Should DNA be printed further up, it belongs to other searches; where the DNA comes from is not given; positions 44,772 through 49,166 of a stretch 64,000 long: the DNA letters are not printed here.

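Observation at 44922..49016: Three paralogous PEP-CTERM genes fused in one frame. Stop codons are missing, and signal peptides overlap the preceding sorting signals.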

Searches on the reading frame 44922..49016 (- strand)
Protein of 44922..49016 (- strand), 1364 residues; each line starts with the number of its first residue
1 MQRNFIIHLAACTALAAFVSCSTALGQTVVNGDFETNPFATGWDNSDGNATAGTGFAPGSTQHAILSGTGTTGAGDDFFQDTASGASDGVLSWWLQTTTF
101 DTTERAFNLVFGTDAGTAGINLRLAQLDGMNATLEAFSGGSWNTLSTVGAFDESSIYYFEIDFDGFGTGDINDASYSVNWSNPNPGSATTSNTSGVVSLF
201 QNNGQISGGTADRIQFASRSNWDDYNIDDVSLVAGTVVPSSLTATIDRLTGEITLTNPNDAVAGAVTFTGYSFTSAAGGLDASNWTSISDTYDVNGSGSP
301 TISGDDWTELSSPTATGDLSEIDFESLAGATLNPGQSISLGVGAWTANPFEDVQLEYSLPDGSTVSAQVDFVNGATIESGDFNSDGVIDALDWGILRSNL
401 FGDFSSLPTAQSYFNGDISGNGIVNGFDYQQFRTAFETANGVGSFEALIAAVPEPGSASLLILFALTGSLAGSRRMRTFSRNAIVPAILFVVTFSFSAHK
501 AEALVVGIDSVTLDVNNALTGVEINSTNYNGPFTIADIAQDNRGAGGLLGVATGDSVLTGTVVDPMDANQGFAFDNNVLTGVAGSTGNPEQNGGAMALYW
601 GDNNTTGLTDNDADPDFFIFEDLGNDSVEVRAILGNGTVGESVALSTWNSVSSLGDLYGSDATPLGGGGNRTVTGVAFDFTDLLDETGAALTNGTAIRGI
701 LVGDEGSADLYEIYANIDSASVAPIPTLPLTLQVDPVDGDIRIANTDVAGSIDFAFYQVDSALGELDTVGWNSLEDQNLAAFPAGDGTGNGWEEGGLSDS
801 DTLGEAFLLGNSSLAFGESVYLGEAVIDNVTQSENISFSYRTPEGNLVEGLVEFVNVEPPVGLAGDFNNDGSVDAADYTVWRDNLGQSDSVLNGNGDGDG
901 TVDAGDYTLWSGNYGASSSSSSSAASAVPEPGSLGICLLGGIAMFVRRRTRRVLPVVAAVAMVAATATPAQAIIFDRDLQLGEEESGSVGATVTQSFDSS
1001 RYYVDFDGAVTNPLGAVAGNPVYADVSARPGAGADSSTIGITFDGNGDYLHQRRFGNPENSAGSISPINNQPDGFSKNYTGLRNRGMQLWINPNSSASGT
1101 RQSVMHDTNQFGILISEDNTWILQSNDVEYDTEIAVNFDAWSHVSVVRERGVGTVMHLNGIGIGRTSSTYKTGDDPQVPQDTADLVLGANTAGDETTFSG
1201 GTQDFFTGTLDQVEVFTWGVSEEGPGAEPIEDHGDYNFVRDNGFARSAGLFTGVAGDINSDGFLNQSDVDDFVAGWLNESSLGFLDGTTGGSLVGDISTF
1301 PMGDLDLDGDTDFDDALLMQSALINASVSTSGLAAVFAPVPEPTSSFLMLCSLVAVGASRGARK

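Call 8: find_encoding_contigs(protein=window:44922-49016:-, flank=10000, max_places=10)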
Protein window:44922-49016:- (1364 aa): no gene with exactly this product is on record in the collection.

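Call 9: find_homologous_proteins(query=window:44925-49016:-)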
Query window:44925-49016:- (1364 aa): 19 proteins with E <= 0.001 among 8000 candidates.
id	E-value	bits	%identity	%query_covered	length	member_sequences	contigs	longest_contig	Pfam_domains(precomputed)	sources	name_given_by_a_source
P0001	0.0e+0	2956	99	100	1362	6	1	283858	PF07589.17,PF00404.25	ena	-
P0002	4.8e-231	788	50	46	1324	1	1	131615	PF07589.17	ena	-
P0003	7.1e-211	721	46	47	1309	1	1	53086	PF07589.17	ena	-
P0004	1.1e-208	714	49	46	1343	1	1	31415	PF07589.17,PF00404.25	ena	-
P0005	2.0e-165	571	49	50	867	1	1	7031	PF00404.25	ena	-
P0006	9.7e-75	270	30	45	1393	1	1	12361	PF07589.17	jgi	jgi:hypothetical protein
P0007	3.4e-69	252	41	19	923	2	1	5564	PF07589.17,PF00404.25,PF13385.14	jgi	-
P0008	7.8e-67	244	48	18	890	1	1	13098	PF13385.14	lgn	-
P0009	3.7e-37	146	36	17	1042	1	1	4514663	PF07589.17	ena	-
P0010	1.7e-31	127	37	16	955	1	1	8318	PF07589.17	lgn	-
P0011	2.5e-24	103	31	15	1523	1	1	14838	PF07589.17,PF00404.25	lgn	-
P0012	4.8e-23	99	35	18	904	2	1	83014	PF07589.17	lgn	-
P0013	1.1e-19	88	31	16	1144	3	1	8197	PF07589.17,PF00404.25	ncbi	ncbi:MAG: PEP-CTERM sorting domain-containing protein, partial [Pirellulales bacterium]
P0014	2.1e-18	84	56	5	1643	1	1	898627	PF07963.18,PF07596.17,PF00404.25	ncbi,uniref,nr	ncbi:unnamed protein product [Ostreobium quekettii]|uniref:DUF1559 domain-containing protein n=1 Tax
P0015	2.3e-18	84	31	20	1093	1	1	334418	PF07589.17,PF00404.25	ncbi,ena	-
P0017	2.1e-15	74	29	17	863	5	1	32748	PF07589.17,PF00404.25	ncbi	-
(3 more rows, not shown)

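Call 16: find_encoding_contigs(protein=P0001, flank=10000, max_places=3)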
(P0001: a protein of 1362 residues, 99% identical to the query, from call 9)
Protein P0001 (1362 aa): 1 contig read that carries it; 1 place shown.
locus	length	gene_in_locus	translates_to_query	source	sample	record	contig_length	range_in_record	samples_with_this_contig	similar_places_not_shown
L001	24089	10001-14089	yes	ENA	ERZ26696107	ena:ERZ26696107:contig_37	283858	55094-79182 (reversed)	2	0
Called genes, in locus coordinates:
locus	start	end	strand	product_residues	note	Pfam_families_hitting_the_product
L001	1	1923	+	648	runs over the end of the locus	PF03781:FGE-sulfatase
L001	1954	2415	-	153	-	-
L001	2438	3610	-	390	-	PF07963:N_methyl (weak), PF07596:SBP_bac_10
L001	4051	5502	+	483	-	-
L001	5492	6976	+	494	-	-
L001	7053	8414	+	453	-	-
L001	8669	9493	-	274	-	PF09992:NAGPA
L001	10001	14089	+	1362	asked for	PF00404:Dockerin_1 (faint), PF07589:PEP_exosort_dom (faint)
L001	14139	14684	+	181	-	PF04542:Sigma70_r2, PF08281:Sigma70_r4_2 (weak), PF04545:Sigma70_r4 (weak)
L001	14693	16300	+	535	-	PF04773:FecR (faint)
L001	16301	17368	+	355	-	PF07963:N_methyl (weak), PF07596:SBP_bac_10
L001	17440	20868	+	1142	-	-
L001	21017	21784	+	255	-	PF07589:PEP_exosort_dom (weak)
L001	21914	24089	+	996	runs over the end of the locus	PF00884:Sulfatase, PF16347:SGSH_C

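Call 17: find_encoding_contigs(protein=P0002, flank=10000, max_places=3)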
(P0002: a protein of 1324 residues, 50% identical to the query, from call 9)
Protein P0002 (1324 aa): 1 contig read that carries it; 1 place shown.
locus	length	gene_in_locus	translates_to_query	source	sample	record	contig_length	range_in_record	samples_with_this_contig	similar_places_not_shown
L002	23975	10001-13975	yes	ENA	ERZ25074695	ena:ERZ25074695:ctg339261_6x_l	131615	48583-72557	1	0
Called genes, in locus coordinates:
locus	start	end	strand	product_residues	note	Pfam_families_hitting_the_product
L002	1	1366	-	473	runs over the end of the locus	PF00884:Sulfatase, PF16347:SGSH_C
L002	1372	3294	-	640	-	PF00890:FAD_binding_2, PF01134:GIDA (faint), PF01266:DAO, PF07992:Pyr_redox_2 (weak), PF12831:FAD_oxidored, PF13450:NAD_binding_8, PF25275:Golvesin_C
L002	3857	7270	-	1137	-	PF00754:F5_F8_type_C, PF14200:RicinB_lectin_2 (weak), PF11790:Glyco_hydro_cc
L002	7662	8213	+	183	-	PF04542:Sigma70_r2, PF08281:Sigma70_r4_2 (weak)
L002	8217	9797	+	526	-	PF24517:CBM96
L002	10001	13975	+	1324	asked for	PF07589:PEP_exosort_dom (faint)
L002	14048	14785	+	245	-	-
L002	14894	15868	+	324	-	PF07963:N_methyl (weak), PF07596:SBP_bac_10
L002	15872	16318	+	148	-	-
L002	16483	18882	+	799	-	-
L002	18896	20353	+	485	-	PF00884:Sulfatase, PF16347:SGSH_C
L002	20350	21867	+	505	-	-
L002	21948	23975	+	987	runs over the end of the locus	-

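Call 21: find_encoding_contigs(protein=P0003, flank=10000, max_places=3)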
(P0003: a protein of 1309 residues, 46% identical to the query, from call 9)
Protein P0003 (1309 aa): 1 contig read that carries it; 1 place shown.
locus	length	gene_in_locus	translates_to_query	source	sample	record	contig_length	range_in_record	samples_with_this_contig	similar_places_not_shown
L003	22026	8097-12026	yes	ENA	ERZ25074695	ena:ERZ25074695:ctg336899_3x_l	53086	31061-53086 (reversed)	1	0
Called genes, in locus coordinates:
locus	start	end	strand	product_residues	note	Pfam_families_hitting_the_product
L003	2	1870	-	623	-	?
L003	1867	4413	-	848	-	PF00884:Sulfatase, PF00404:Dockerin_1 (weak)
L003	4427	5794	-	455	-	PF00884:Sulfatase, PF01663:Phosphodiest (weak), PF16347:SGSH_C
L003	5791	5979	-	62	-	-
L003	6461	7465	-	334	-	PF13377:Peripla_BP_3, PF00165:HTH_AraC (faint), PF12833:HTH_18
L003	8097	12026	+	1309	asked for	PF07589:PEP_exosort_dom (faint)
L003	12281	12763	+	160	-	PF07963:N_methyl (weak), PF07596:SBP_bac_10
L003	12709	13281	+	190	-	PF07596:SBP_bac_10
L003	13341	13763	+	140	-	-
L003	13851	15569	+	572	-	PF00474:SSF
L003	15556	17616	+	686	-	PF00890:FAD_binding_2, PF01134:GIDA (weak), PF01266:DAO (weak), PF12831:FAD_oxidored, PF13450:NAD_binding_8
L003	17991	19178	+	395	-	-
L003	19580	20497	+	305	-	-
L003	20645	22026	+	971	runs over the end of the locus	-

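Call 22: find_encoding_contigs(protein=P0004, flank=10000, max_places=3)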
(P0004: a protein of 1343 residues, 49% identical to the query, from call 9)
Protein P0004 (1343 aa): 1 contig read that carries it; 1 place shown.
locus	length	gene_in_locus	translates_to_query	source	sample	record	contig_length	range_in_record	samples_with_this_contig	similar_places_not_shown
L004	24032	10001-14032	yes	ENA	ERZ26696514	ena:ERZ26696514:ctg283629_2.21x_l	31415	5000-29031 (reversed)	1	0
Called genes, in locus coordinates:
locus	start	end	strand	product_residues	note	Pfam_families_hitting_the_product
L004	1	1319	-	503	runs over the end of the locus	-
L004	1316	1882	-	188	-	-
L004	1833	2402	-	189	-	-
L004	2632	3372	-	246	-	PF00754:F5_F8_type_C, PF22633:F5_F8_type_C_2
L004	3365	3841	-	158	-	-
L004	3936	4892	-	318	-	PF00413:Peptidase_M10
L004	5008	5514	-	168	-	-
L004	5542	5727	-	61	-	-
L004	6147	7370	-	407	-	-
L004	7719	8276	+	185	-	PF04542:Sigma70_r2, PF04545:Sigma70_r4 (weak)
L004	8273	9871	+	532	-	PF04773:FecR (weak), PF24517:CBM96 (weak)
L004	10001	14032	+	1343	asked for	PF00404:Dockerin_1 (faint), PF07589:PEP_exosort_dom (faint)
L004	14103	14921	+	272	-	-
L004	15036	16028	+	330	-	PF07963:N_methyl (weak), PF07596:SBP_bac_10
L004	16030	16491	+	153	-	-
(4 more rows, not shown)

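Call 43: find_related_loci(query=A1, collection=genome_contigs, flank=6000)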
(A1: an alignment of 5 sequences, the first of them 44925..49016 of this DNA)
Query A1 (1364 aa) in genome_contigs; peptide patterns used: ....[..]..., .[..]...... (x = any residue, [..] = any of these).
599 stretches matched a pattern, but none encodes a relative of the query by tblastn (E <= 1e-3).

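Call 44: list_cluster_members(proteins=[P0001, P0009, P0013, P0015, P0017, P0020, P0029, P0053, P0060, P0088])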
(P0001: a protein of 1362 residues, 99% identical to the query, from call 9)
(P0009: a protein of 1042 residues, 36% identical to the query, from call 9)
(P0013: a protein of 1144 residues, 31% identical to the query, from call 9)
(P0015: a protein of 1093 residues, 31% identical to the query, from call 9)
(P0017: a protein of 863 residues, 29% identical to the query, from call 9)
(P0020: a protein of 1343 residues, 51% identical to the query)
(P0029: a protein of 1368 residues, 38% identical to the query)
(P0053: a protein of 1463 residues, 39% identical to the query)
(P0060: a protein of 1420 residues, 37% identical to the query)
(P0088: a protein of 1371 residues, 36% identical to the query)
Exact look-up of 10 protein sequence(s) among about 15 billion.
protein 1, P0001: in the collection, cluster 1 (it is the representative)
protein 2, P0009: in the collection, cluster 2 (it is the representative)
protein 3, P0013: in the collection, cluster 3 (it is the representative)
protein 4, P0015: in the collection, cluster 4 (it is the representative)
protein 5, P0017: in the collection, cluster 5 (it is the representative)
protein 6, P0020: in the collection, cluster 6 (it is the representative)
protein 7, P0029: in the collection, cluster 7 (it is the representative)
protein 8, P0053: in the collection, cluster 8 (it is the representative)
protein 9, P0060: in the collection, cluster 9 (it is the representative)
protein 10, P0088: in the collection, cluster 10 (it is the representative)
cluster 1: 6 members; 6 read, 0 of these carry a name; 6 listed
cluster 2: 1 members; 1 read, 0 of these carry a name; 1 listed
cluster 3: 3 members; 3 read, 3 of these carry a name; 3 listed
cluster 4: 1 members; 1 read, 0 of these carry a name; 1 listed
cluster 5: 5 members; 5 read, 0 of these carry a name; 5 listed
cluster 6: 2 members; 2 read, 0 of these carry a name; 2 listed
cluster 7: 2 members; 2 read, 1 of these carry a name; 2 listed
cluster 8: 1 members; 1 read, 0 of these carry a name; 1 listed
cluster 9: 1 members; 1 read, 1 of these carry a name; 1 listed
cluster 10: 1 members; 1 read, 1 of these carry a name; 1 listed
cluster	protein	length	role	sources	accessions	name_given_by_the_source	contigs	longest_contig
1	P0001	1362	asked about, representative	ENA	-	-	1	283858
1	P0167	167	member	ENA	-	-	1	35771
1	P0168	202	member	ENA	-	-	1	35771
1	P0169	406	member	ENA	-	-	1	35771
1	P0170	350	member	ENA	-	-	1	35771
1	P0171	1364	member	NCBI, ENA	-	-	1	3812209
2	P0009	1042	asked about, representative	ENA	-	-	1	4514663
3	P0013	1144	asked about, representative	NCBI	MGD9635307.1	MAG: PEP-CTERM sorting domain-containing protein, partial [Pirellulales bacterium]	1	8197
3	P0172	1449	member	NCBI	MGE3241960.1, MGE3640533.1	MAG: PEP-CTERM sorting domain-containing protein [Pirellulales bacterium]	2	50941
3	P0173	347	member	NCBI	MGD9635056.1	MAG: hypothetical protein AB7U97_17380, partial [Pirellulales bacterium]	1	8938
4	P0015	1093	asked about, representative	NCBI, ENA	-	-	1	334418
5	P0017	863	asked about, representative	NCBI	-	-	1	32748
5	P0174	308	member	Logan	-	-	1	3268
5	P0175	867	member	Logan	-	-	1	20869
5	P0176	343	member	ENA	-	-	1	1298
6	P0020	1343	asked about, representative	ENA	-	-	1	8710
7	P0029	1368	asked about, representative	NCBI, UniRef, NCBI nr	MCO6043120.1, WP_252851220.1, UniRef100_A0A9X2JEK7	PEP-CTERM sorting domain-containing protein [Aeoliella sp. ICT_H6.2] | PEP-CTERM sorting domain-containing protein n=1 Tax=Aeoliella straminimaris TaxID=2954799 ... | PEP-CTERM sorting domain-containing protein [Aeoliella straminimaris]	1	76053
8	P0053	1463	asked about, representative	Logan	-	-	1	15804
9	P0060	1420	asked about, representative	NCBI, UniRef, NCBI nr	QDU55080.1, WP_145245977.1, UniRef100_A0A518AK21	LamG-like jellyroll fold domain-containing protein [Aeoliella mucimassa] | Laminin G domain protein n=1 Tax=Aeoliella mucimassa TaxID=2527972 RepID=A0A518AK21_9BACT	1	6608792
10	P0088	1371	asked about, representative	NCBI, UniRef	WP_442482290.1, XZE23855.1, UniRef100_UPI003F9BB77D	dockerin type I domain-containing protein [Aeoliella sp. SH292] | dockerin type I domain-containing protein n=1 Tax=Aeoliella sp. SH292 TaxID=3454464 ...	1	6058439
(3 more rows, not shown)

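Call 45: find_encoding_contigs(protein=window:44925-49016:-, flank=2000, max_places=4)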
Protein window:44925-49016:- (1364 aa): no gene with exactly this product is on record in the collection.
